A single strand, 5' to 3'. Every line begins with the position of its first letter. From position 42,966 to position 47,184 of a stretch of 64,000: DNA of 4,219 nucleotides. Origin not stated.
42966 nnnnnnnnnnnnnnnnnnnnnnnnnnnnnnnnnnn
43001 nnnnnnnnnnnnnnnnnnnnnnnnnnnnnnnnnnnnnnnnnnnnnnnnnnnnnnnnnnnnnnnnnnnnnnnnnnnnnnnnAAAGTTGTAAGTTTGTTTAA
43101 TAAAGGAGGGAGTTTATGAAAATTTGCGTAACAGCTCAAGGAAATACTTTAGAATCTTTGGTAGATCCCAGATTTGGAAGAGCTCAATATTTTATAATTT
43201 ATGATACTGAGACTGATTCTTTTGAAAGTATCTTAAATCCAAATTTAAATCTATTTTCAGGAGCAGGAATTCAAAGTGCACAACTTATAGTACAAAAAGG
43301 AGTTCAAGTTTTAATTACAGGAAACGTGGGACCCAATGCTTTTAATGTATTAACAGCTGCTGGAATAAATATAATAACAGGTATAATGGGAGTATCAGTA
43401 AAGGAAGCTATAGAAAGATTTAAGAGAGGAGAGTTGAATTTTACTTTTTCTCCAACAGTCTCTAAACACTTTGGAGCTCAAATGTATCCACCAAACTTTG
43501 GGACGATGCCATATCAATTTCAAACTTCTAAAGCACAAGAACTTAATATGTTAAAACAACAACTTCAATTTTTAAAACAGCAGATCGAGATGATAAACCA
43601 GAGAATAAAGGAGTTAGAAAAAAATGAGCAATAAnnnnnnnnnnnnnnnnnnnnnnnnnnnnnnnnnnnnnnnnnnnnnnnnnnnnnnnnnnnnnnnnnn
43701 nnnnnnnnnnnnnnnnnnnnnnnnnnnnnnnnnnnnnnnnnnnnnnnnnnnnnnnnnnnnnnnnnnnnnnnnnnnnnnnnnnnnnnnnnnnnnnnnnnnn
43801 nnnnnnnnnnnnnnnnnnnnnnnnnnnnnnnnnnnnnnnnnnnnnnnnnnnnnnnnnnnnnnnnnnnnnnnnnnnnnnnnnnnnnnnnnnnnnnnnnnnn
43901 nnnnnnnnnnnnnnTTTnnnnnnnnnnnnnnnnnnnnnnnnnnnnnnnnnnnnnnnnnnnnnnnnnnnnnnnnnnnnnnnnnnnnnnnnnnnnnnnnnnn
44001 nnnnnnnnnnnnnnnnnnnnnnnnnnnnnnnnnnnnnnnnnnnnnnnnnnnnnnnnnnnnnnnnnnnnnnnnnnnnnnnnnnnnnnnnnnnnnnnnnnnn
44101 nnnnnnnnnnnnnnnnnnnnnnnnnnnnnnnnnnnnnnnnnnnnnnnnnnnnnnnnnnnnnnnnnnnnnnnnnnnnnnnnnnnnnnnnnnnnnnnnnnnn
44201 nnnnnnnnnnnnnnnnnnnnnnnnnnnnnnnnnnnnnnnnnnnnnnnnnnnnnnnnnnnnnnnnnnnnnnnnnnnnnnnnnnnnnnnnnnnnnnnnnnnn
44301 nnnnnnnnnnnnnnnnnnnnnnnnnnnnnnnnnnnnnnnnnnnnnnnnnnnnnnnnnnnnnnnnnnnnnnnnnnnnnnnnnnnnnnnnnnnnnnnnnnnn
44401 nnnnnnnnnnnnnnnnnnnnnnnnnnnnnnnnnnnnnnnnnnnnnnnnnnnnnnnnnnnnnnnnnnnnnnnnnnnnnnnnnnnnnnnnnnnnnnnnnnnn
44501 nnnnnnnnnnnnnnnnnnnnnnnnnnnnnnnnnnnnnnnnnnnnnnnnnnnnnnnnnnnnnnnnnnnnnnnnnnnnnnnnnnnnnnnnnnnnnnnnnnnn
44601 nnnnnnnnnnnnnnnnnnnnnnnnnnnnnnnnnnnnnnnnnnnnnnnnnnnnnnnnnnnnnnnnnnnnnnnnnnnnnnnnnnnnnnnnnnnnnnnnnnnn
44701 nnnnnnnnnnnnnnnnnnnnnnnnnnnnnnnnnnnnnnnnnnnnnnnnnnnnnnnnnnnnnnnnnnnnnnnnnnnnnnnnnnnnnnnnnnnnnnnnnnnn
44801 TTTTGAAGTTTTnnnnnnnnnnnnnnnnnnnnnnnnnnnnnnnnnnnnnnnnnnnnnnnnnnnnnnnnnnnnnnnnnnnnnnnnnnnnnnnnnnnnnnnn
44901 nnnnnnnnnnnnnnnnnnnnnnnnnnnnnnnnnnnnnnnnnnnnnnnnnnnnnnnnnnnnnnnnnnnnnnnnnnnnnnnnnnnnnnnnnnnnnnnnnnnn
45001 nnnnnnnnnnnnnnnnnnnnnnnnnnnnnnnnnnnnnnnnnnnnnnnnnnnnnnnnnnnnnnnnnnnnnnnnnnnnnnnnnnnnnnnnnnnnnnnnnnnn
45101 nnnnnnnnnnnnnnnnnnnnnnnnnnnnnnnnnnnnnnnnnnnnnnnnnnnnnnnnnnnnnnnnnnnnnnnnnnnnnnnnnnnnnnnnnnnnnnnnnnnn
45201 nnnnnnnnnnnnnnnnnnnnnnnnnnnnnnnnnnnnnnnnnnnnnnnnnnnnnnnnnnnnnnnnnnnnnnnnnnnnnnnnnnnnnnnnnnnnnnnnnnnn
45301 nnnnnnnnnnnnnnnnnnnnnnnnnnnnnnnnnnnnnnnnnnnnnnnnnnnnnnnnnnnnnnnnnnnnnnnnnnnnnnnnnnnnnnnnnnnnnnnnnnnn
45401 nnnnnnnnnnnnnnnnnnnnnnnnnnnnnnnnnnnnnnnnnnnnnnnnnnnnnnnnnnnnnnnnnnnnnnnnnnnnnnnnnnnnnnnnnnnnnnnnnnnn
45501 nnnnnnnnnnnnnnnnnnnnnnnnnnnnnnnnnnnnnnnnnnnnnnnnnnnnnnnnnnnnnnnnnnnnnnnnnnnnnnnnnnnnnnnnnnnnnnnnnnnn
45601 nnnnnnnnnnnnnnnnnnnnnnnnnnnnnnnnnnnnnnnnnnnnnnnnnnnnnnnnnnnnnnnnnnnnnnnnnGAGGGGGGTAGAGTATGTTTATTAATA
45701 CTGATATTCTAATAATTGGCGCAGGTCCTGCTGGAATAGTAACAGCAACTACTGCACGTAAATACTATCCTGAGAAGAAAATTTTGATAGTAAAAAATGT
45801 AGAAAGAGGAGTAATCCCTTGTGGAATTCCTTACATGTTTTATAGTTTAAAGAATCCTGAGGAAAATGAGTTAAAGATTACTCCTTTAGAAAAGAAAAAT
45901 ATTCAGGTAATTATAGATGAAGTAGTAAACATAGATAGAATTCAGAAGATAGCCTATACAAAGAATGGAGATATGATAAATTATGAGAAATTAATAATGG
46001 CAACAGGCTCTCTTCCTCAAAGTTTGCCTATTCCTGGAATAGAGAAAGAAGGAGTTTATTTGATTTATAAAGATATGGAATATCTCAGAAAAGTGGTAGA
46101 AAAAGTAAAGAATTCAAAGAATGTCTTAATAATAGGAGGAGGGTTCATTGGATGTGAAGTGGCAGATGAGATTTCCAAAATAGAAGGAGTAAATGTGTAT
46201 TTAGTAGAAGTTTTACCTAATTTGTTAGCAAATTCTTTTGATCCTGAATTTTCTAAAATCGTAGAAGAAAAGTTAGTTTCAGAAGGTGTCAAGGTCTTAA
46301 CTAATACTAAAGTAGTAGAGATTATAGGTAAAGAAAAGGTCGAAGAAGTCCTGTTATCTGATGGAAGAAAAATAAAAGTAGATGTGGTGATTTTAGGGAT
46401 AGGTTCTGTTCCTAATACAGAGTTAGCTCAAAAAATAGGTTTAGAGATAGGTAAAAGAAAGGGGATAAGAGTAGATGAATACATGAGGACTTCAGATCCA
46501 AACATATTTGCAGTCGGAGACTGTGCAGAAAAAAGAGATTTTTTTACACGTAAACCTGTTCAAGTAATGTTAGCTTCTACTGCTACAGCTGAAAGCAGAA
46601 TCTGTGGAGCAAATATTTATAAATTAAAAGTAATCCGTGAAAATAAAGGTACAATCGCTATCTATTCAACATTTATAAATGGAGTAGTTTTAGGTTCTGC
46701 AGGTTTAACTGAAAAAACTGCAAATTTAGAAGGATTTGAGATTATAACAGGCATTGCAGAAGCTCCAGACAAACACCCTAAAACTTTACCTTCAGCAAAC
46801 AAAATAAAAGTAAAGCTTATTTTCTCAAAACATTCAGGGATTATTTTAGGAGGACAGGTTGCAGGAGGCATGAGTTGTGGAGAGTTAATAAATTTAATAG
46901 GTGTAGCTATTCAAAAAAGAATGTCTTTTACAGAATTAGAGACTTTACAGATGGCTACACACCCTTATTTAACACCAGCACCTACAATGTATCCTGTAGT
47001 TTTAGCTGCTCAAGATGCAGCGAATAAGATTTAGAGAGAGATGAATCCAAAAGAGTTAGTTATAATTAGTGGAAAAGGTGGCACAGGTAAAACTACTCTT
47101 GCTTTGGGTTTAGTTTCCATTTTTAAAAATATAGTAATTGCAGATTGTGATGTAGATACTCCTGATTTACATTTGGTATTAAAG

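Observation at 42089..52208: Fur-box-headed operon: aromatic coiled-coil proteins, NifB/NifX-fold proteins, Fe-S MinD ATPases, CoADR-like oxidoreductase, Mrp, DUF89, permease and CMPC thioredoxin — candidate iron-responsive cofactor-handling system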

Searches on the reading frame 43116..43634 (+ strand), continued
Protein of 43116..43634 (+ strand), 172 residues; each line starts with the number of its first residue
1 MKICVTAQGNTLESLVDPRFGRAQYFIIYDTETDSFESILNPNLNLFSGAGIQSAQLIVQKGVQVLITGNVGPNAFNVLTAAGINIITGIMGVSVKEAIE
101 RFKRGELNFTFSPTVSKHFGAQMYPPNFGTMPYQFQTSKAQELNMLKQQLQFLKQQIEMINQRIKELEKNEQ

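Call 46: search_protein_families(library=ncbifam, max_evalue=0.001, proteins=[window:43116-43634:+])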
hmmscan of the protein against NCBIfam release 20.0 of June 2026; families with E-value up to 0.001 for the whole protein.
window:43116-43634:+ (172 aa): 1 family
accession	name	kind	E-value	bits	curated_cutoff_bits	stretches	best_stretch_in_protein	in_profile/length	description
NF041136.1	MrpORP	equivalog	1.3e-07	31.3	450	1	1-106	265-364/365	iron-sulfur cluster carrier protein MrpORP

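Call 71: predict_structure(alignment_id=A1)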
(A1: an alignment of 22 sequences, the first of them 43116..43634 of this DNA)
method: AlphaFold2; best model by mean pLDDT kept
length: 172 residues; sequences in the alignment: 22
mean_pLDDT: 87.3   pTM: 0.66
mean pLDDT of the five models: 87.3, 86.4, 86.4, 84.2, 82.5
residues with pLDDT >= 90: 111; 70-90: 39; 50-70: 8; < 50: 14
segments of 3 or more residues with pLDDT < 50: 123-136
pLDDT, mean of each block of 10 residues (from residue 1): 98 96 97 97 88 96 97 96 97 97 96 81 45 53 81 88 87 64
secondary structure, 60 per line:
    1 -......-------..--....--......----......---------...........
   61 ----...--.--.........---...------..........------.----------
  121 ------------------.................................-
elements in order: E2-7 E25-30 E35-40 H50-60 E65-67 H73-81 E85-87 H95-103 H139-171

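Call 74: fold_search(model_id=the predicted structure, library=pdb)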
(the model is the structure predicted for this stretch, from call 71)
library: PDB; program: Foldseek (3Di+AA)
matches with E <= 10: 1064; with E <= 0.001: 13
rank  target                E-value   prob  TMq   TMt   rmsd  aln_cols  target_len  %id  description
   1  2wfb                  3.7e-14  1.00  0.65  0.92   0.8       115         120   43  High resolution structure of the apo form of the orange protein (ORP) from Desulfovibrio gigas (released 2010-05-26)
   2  1rdu_MODEL_1_A        1.5e-10  1.00  0.58  0.84   2.6       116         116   40  NMR STRUCTURE OF A PUTATIVE NIFB PROTEIN FROM THERMOTOGA (TM1290), WHICH BELONGS TO THE DUF35 FAMILY (released 2004-07-06)
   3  2yx6_D                3.6e-09  1.00  0.54  0.81   2.9       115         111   25  Crystal structure of PH0822 (released 2007-10-30)
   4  2yx6_C                2.2e-08  1.00  0.54  0.81   2.9       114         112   25  Crystal structure of PH0822 (released 2007-10-30)
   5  2re2_B                5.4e-08  1.00  0.58  0.82   2.1       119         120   21  CRYSTAL STRUCTURE OF A PUTATIVE IRON-MOLYBDENUM COFACTOR (FEMO-CO) DINITROGENASE (TA1041M) FROM THERMOPLASMA ACIDOPHIL (released 2007-10-09)
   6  2yx6_A                8.0e-08  1.00  0.54  0.82   2.8       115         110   24  Crystal structure of PH0822 (released 2007-10-30)
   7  1o13                  9.7e-08  1.00  0.56  0.88   1.7       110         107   24  Crystal structure of a putative dinitrogenase iron-molybdenum cofactor (tm1816) from thermotoga maritima at 1.83 A resol (released 2002-12-18)
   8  2yx6_B                1.0e-07  1.00  0.53  0.80   3.0       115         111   23  Crystal structure of PH0822 (released 2007-10-30)
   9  1t3v_MODEL_1_A        1.1e-07  1.00  0.59  0.81   4.7       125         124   22  The NMR solution structure of TM1816 (released 2004-12-14)
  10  2re2_A                1.5e-07  1.00  0.58  0.82   2.2       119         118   21  CRYSTAL STRUCTURE OF A PUTATIVE IRON-MOLYBDENUM COFACTOR (FEMO-CO) DINITROGENASE (TA1041M) FROM THERMOPLASMA ACIDOPHIL (released 2007-10-09)
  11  1eo1_MODEL_1_A        3.1e-07  1.00  0.54  0.73   4.6       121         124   38  Solution structure of hypothetical protein MTH1175 from Methanobacterium thermoautotrophicum (released 2000-12-20)
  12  9ian_F                2.6e-04  1.00  0.50  0.60   3.2       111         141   20  Nitrogenase maturase NifEN in complex with the cofactor chaperone NifX (released 2026-03-04)
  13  1p90                  2.8e-04  1.00  0.49  0.66   3.0       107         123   20  The Three-dimensional Structure of the Core Domain of NafY from Azotobacter vinelandii determined at 1.8 resolution (released 2003-08-19)
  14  1cxu                  4.3e-03  0.98  0.34  0.40   7.0       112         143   24  1.42A RESOLUTION ASV INTEGRASE CORE DOMAIN FROM CITRATE (released 1999-09-08)
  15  1cz9                  5.9e-03  0.97  0.33  0.39   6.9       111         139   22  ATOMIC RESOLUTION ASV INTEGRASE CORE DOMAIN (D64N) FROM CITRATE (released 1999-09-08)
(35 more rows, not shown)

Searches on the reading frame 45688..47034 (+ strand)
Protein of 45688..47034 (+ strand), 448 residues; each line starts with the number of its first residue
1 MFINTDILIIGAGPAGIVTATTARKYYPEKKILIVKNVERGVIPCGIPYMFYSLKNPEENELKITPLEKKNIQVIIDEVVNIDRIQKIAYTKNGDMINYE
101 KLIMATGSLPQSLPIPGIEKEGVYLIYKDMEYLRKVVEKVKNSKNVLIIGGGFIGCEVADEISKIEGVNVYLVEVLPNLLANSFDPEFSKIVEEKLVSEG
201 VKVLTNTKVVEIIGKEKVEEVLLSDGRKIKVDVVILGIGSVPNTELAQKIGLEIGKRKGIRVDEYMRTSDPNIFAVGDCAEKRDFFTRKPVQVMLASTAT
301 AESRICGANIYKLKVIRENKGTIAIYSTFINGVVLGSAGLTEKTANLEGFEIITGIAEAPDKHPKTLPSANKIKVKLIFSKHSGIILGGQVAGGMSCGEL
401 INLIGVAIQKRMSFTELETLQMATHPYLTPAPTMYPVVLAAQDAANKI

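Call 3: search_protein_families(library=pfam, max_evalue=0.01, proteins=[window:45688-47034:+])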
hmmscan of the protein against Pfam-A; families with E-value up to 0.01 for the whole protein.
window:45688-47034:+ (448 aa): 15 families
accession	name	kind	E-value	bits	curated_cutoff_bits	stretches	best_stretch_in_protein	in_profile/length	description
PF07992.20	Pyr_redox_2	-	1.1e-69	235.5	26.1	1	6-302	2-290/291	Pyridine nucleotide-disulphide oxidoreductase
PF00070.33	Pyr_redox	-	5.8e-20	72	22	1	145-225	1-81/82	Pyridine nucleotide-disulphide oxidoreductase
PF13738.12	Pyr_redox_3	-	5.6e-14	52.5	30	1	91-277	117-305/305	Pyridine nucleotide-disulphide oxidoreductase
PF02852.28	Pyr_redox_dim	-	1.2e-12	48.5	25.3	1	334-431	10-105/110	Pyridine nucleotide-disulphide oxidoreductase, dimerisation domain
PF03486.20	HI0933_like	-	5.1e-08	33.1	50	0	6-35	2-29/244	HI0933-like protein Rossmann domain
PF05834.18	Lycopene_cycl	-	9.2e-08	32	23.4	0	188-240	89-141/380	Lycopene cyclase protein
PF01266.30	DAO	-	1.2e-07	32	27.9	0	194-258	157-220/353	FAD dependent oxidoreductase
PF01134.28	GIDA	-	6.2e-06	26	22.1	0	68-113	107-155/391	Glucose inhibited division protein A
PF00890.30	FAD_binding_2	-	1.8e-05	24.6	20.4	0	6-39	1-32/414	FAD binding domain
PF13454.12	NAD_binding_9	-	2.2e-05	24.9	21.8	0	198-239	111-153/155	FAD-NAD(P)-binding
PF13450.12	NAD_binding_8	-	6.5e-05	23.6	21.9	0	9-35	1-25/68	NAD(P)-binding Rossmann-like domain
PF12831.13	FAD_oxidored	-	0.00017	21.5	27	0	182-225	83-128/416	FAD dependent oxidoreductase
PF01494.25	FAD_binding_3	-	0.0018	18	22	0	5-21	2-18/349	FAD binding domain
PF01946.23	Thi4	-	0.0023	17.7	26.2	0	2-36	15-48/235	Thi4 family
PF04820.20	Trp_halogenase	-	0.0064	15.8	21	0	6-45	1-42/458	Tryptophan halogenase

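Call 46: search_protein_families(library=ncbifam, max_evalue=0.001, proteins=[window:45688-47034:+])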
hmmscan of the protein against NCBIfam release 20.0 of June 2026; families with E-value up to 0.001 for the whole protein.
window:45688-47034:+ (448 aa): 66 families (the best 25 are shown)
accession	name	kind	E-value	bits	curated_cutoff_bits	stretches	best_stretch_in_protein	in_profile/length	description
TIGR03385.1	CoA_CoA_reduc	equivalog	6.3e-70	236.1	578.8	1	7-427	2-427/439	CoA-disulfide reductase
NF007123.0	PRK09564.1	equivalog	1.3e-66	225.2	458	1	7-426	3-427/444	CoA-disulfide reductase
NF046103.1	NOXase_Strep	equivalog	8.5e-57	193.1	600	1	7-427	2-426/442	H2O-forming NADH oxidase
TIGR02374.1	nitri_red_nirB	equivalog_domain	1.4e-51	175.9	578.35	1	68-284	65-282/794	nitrite reductase large subunit NirB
NF045765.1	PhenlGlyoxDHPadH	equivalog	5.5e-46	157.3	475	1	4-330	2-327/416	NADH-dependent phenylglyoxylate dehydrogenase subunit epsilon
TIGR01350.1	lipoamide_DH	equivalog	5e-45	154.1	408.8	1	68-429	100-444/461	dihydrolipoyl dehydrogenase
NF011565.0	PRK14989.1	subfamily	1.1e-42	146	883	1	66-284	68-287/847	nitrite reductase large subunit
NF003437.0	PRK04965.1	equivalog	7.6e-40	137.1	392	1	70-282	71-277/378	NADH:flavorubredoxin reductase NorW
NF042949.2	3PPDioc_HcaD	equivalog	1.8e-39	135.6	450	1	6-284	3-280/386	3-phenylpropionate/cinnamic acid dioxygenase ferredoxin--NAD(+) reductase subunit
NF004943.0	PRK06292.2-1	equivalog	1.1e-37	130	432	1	70-427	101-443/456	dihydrolipoyl dehydrogenase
NF004991.0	PRK06370.1-3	subfamily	1.5e-37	129.3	620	1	93-433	159-479/509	FAD-containing oxidoreductase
NF041682.1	ant_diox_AndAa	equivalog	6e-37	127.3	650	1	6-310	5-309/406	anthranilate 1,2-dioxygenase system ferredoxin--NAD(+) reductase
TIGR02053.1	MerA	equivalog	5.7e-33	114.6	454.45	1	92-431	122-443/465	mercury(II) reductase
NF004945.0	PRK06292.2-3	equivalog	4e-32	111.7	494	1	67-430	101-443/457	dihydrolipoyl dehydrogenase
NF007286.0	PRK09754.1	equivalog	1.3e-31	109.8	447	1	6-283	5-280/400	phenylpropionate dioxygenase ferredoxin reductase subunit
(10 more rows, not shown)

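Call 48: search_solved_structures(query=window:45688-47034:+, max_evalue=1e-20, show_alignments=1)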
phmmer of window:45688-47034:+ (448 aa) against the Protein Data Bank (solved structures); distinct sequences matched with E-value up to 1e-20: 59.
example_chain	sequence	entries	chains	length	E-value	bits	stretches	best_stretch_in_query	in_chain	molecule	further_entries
6pfz_D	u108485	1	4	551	1.4e-60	208.9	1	6-447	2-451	NADH oxidase (NoxA-3)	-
4fx9_A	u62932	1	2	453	3.4e-48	168.1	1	6-395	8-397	Coenzyme A disulfide reductase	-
3kd9_A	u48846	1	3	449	3.8e-48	167.9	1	7-395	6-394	Coenzyme A disulfide reductase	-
5l1n_A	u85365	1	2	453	5.5e-48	167.4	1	6-395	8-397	Coenzyme A disulfide reductase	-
8a56_A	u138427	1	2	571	1.8e-43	152.5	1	7-427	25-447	Coenzyme A-persulfide reductase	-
6ruz_A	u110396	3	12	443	1.7e-42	149.3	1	8-444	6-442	NADH oxidase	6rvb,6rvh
2cdu_A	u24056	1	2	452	5.8e-41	144.3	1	7-438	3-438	NADPH OXIDASE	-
3icr_A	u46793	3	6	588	2.4e-40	142.2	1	6-431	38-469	Coenzyme A-Disulfide Reductase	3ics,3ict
3ntd_A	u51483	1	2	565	1.6e-37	132.9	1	221-427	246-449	FAD-dependent pyridine nucleotide-disulphide oxidoreductase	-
3nta_A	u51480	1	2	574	1.7e-37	132.8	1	221-427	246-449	FAD-dependent pyridine nucleotide-disulphide oxidoreductase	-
3iwa_A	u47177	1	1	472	1.6e-36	129.6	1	7-437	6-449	FAD-dependent pyridine nucleotide-disulphide oxidoreductase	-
4ocg_A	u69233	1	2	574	2.3e-36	129.1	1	221-427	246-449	FAD-dependent pyridine nucleotide-disulphide oxidoreductase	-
3nt6_A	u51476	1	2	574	3.8e-36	128.4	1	221-427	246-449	FAD-dependent pyridine nucleotide-disulphide oxidoreductase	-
5er0_A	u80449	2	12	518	4e-36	128.3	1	9-440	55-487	NADH oxidase | NAD(FAD)-dependent dehydrogenase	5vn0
3cgb_A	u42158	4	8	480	8.1e-36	127.3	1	7-426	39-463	Pyridine nucleotide-disulfide oxidoreductase, class I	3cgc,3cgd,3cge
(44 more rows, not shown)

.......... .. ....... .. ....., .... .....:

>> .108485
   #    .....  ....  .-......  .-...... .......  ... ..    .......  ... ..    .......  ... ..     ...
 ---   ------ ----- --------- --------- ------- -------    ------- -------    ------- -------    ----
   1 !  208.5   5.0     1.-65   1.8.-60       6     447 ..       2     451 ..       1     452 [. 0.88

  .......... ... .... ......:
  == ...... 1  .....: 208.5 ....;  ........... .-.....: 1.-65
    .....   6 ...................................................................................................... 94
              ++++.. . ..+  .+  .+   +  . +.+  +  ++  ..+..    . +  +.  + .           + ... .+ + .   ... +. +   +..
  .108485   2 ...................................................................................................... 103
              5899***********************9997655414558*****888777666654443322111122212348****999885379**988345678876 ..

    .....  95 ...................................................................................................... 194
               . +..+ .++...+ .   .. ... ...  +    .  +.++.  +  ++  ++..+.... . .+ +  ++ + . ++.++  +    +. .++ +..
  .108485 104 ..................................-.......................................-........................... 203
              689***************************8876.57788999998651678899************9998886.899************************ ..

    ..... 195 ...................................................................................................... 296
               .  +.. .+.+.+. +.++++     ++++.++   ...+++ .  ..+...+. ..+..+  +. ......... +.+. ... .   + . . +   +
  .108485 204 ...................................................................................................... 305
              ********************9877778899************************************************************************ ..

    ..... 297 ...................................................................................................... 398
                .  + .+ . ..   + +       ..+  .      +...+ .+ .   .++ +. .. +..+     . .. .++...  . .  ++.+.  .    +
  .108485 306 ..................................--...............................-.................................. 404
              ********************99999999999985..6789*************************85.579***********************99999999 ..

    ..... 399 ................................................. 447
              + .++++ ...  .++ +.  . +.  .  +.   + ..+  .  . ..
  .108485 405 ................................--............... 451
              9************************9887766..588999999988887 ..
